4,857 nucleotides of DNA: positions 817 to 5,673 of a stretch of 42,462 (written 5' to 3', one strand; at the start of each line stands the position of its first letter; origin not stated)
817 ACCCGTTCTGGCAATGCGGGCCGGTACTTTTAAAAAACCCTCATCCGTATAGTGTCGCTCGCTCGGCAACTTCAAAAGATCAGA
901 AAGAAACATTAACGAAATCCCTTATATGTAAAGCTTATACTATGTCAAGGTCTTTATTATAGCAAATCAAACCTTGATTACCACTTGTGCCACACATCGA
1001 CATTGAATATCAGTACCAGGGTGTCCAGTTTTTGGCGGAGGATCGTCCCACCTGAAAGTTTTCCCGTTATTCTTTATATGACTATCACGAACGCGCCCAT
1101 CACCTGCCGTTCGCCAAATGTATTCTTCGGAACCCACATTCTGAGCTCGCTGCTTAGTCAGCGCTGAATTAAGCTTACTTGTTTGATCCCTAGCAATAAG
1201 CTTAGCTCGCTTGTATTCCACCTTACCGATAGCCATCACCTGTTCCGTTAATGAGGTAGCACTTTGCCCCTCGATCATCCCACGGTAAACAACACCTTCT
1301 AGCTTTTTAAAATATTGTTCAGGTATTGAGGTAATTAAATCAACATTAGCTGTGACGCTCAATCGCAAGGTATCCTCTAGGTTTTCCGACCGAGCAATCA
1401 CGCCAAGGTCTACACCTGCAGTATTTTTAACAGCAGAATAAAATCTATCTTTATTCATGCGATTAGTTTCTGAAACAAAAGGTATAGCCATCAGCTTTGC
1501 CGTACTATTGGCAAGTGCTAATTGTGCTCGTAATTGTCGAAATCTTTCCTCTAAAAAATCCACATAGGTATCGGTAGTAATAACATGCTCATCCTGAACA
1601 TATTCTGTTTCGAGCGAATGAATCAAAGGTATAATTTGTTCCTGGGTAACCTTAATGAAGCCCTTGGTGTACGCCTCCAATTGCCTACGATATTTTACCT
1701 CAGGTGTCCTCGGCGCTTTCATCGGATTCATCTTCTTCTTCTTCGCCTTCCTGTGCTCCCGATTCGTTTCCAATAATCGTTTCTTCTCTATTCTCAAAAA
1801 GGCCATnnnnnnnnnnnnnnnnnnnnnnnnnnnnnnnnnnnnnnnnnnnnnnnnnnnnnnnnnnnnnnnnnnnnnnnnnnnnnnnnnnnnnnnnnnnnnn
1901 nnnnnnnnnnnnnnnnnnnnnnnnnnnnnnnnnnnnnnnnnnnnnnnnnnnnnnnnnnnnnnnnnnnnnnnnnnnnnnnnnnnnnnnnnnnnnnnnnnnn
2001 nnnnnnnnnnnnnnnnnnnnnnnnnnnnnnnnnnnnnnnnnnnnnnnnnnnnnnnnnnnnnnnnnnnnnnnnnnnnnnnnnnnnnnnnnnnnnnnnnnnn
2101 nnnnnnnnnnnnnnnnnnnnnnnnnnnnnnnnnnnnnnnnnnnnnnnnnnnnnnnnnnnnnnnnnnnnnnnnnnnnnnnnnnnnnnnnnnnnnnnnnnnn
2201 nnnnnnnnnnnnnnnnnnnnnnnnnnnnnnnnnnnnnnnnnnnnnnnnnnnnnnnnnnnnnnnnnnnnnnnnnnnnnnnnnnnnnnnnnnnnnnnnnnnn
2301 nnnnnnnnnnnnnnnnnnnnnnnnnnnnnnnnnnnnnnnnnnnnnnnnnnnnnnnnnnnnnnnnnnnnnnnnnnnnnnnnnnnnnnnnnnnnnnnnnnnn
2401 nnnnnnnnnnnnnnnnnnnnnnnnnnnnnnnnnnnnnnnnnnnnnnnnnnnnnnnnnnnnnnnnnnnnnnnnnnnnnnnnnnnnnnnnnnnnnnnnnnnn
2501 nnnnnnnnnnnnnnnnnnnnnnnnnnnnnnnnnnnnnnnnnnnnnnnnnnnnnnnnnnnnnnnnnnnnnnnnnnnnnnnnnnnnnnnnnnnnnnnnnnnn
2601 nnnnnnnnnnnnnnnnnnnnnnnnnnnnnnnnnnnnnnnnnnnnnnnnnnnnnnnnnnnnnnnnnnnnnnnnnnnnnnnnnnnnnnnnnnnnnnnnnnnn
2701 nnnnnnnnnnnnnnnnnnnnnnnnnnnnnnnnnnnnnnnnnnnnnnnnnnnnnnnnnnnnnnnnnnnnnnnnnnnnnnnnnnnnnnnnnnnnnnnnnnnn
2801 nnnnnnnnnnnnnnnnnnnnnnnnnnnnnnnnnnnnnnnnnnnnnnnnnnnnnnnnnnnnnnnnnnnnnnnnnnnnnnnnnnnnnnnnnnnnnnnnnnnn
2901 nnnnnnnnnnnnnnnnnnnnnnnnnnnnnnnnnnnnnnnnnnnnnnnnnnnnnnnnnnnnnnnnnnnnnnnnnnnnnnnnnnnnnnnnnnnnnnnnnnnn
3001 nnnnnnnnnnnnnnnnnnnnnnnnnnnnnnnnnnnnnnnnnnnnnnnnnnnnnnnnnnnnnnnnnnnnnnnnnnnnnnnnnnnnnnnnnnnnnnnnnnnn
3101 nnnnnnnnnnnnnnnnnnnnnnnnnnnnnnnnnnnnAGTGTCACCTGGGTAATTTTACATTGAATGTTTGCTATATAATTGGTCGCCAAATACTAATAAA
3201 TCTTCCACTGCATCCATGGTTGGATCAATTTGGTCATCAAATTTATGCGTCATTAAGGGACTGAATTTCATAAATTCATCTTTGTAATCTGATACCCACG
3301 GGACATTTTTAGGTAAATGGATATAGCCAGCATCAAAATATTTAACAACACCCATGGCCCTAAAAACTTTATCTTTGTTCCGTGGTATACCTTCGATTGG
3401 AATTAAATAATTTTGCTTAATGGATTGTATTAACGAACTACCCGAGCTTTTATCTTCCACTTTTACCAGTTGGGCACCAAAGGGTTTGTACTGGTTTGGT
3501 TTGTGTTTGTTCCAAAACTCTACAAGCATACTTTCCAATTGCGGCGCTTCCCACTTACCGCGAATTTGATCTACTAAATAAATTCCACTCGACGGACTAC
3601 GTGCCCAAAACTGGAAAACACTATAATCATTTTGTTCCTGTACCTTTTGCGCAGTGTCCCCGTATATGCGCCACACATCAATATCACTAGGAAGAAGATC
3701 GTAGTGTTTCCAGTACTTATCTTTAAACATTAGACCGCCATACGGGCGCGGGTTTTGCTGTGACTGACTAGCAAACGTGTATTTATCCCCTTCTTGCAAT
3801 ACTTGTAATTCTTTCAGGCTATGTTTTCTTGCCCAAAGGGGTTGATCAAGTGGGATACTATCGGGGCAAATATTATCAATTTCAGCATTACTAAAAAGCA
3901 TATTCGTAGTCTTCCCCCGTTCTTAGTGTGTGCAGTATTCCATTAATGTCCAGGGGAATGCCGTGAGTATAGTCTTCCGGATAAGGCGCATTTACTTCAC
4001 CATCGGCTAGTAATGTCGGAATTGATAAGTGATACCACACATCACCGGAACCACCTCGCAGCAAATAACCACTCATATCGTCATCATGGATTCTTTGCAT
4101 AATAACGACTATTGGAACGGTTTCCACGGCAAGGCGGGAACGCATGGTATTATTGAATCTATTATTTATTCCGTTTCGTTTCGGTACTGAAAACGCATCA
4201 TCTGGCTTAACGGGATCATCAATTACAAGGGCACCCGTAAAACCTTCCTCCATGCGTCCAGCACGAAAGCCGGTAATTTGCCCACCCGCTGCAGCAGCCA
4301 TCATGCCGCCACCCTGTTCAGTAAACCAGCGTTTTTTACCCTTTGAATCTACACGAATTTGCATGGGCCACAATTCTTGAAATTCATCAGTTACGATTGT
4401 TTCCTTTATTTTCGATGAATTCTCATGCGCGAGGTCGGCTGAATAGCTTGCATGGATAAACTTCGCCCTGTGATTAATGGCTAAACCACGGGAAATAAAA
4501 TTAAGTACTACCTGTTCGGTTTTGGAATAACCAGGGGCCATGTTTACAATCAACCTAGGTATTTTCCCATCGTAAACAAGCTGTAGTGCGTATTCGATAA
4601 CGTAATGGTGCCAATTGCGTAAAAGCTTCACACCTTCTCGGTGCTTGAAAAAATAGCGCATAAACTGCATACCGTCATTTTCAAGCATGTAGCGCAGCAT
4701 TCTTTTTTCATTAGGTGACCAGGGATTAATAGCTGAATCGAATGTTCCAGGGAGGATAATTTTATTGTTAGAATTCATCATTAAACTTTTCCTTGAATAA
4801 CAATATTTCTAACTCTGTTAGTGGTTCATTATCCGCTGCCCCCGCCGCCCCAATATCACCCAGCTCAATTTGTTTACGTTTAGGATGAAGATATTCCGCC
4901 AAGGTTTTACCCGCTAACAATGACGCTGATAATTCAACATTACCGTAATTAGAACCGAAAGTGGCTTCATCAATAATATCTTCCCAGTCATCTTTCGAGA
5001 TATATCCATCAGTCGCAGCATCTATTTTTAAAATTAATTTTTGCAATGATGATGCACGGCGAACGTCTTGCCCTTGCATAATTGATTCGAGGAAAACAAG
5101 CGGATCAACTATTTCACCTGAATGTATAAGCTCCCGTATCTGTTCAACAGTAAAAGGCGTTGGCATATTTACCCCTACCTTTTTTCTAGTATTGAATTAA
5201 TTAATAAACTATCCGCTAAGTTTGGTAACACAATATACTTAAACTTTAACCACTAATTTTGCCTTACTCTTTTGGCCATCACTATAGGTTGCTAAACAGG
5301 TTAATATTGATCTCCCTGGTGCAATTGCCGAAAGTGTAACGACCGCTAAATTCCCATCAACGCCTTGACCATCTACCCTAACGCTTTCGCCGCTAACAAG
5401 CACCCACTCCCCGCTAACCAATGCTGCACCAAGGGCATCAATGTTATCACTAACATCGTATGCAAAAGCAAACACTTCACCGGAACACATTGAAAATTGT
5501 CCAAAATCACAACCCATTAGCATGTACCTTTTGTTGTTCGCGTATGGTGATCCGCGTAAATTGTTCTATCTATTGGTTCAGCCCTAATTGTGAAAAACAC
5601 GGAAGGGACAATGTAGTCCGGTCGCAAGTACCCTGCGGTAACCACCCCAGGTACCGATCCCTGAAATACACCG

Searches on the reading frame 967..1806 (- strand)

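Call 9: search_protein_families(library=phrogs, proteins=[window:967-1806:-], max_evalue=0.001)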
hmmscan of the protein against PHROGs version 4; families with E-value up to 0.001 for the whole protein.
window:967-1806:- (279 aa): 15 families
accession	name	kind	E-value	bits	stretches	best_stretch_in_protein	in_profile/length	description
phrog_324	-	head and packaging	1.1e-83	283.3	1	6-278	48-319/624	head morphogenesis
phrog_15127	-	head and packaging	6.8e-35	121.7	1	36-269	5-244/602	head protein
phrog_4529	-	head and packaging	1e-33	118.4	1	138-274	142-285/533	minor head protein and DNA pilot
phrog_595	-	head and packaging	2.7e-25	90.7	1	167-277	187-298/513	head maturation protease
phrog_2662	-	head and packaging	4e-13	49.8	1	17-276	461-708/717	portal protein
phrog_115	-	head and packaging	4.8e-12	46.8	1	167-272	208-313/665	minor head protein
phrog_6577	-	unknown function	1.1e-11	44.8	1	147-278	97-231/1066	-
phrog_2468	-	head and packaging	1.3e-09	39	1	28-278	28-274/303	head morphogenesis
phrog_3517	-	head and packaging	2.4e-06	28.1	1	198-278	232-330/371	head morphogenesis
phrog_220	-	head and packaging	2.9e-06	26.6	1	212-274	999-1063/1338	minor head protein and DNA pilot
phrog_4728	-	head and packaging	2.7e-05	24.2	1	167-278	186-301/591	head morphogenesis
phrog_19443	-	head and packaging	3.5e-05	23.5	1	165-276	168-284/579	minor head protein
phrog_758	-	head and packaging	8.9e-05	22.9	1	133-276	142-290/326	head morphogenesis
phrog_2841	-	head and packaging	0.00014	22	1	167-272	197-302/525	minor head protein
phrog_29840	-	unknown function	0.00024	22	1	216-258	16-58/121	-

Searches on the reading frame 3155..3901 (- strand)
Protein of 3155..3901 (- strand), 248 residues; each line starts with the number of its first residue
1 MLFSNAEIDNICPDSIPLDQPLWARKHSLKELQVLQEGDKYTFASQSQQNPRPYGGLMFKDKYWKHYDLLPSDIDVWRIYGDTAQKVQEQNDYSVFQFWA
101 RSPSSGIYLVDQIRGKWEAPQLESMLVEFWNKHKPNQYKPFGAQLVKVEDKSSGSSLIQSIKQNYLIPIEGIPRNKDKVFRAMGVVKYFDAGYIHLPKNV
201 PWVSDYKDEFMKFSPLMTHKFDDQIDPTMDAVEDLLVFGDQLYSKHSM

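Call 9: search_protein_families(library=phrogs, proteins=[window:3155-3901:-], max_evalue=0.001)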
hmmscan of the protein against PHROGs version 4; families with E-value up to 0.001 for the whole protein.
window:3155-3901:- (248 aa): 4 families
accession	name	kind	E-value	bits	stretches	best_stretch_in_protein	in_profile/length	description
phrog_38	-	head and packaging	7.9e-47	161.4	1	18-241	483-709/760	terminase large subunit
phrog_5573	-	head and packaging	9.2e-41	140.9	1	22-234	27-233/250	terminase large subunit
phrog_12171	-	head and packaging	1.6e-06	29.2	1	151-235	18-95/110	terminase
phrog_979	-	head and packaging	3.7e-06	26.9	1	52-235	409-599/642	terminase large subunit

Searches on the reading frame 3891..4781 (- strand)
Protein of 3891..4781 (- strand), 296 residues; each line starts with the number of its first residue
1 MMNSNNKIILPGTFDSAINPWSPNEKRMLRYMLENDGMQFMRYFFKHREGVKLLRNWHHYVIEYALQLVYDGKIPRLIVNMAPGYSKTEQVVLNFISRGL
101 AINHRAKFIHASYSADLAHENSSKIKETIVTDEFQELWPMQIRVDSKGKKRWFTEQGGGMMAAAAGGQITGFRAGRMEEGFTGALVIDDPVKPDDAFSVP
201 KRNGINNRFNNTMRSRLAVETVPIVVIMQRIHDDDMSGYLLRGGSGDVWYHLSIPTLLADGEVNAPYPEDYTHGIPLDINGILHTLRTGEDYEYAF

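Call 5: search_protein_families(library=pfam, proteins=[window:3891-4781:-], max_evalue=0.1)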
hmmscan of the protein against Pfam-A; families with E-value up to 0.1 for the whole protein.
window:3891-4781:- (296 aa): 0 families

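Call 6: search_protein_families(library=phrogs, proteins=[window:3891-4781:-], max_evalue=0.01)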
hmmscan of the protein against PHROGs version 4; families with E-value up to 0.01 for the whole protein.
window:3891-4781:- (296 aa): 2 families
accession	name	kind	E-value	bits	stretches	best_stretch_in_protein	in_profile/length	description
phrog_4758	-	head and packaging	6.9e-58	196.8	1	34-263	17-242/243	terminase large subunit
phrog_38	-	head and packaging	1.2e-44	154.2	1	23-266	254-477/760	terminase large subunit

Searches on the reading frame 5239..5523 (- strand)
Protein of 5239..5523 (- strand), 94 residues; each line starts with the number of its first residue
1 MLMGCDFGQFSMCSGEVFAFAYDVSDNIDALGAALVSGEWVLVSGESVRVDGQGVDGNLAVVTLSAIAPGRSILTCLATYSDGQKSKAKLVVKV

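Call 5: search_protein_families(library=pfam, proteins=[window:5239-5523:-], max_evalue=0.1)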
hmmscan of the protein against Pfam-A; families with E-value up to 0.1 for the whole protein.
window:5239-5523:- (94 aa): 1 family
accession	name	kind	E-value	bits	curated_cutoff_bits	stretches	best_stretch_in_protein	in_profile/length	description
PF23148.1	Gp77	-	8.4e-05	23.5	27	1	15-92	4-83/84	Podophage GP4 fiber-tail adaptor protein gp77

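Call 6: search_protein_families(library=phrogs, proteins=[window:5239-5523:-], max_evalue=0.01)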
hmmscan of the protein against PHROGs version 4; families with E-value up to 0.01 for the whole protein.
window:5239-5523:- (94 aa): 0 families

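Call 52: search_solved_structures(query=window:5239-5523:-, max_evalue=10, show_alignments=2)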
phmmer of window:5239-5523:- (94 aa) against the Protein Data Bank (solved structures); distinct sequences matched with E-value up to 10: 2.
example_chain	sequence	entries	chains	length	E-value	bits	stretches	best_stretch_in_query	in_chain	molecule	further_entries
2f1e_A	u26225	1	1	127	0.13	16.1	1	18-58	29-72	Protein apaG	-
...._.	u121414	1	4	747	0.48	14.2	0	36-70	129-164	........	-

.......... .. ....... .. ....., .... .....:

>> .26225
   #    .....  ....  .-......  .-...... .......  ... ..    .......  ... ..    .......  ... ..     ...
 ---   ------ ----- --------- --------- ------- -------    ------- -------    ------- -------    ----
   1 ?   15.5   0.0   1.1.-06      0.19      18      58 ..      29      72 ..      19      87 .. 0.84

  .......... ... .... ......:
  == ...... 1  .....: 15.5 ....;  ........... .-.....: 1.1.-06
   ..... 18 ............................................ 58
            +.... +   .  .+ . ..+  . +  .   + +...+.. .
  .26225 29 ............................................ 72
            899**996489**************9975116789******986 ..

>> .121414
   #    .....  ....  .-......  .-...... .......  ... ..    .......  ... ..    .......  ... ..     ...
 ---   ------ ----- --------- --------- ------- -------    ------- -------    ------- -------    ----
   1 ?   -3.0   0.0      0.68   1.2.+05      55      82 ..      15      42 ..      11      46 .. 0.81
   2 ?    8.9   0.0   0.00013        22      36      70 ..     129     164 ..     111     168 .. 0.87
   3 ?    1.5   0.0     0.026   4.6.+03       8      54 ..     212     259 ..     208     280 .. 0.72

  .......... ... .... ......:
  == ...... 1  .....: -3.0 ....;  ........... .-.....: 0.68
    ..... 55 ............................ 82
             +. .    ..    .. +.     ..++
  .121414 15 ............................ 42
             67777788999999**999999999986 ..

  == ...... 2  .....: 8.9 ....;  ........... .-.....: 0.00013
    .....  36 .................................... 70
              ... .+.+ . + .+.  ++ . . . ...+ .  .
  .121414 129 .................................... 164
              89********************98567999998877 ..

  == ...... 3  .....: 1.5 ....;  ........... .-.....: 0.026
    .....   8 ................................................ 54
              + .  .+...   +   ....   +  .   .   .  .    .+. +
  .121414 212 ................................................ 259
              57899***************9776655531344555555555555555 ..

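Call 77: find_homologous_proteins(query=window:5239-5523:-, max_evalue=0.01)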
Query window:5239-5523:- (94 aa): 1 proteins with E <= 0.01 among 8 candidates.
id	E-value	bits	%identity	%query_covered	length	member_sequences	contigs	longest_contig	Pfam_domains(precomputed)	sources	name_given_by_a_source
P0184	3.9e-52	192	100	98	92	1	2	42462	-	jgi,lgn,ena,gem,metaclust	metaclust:\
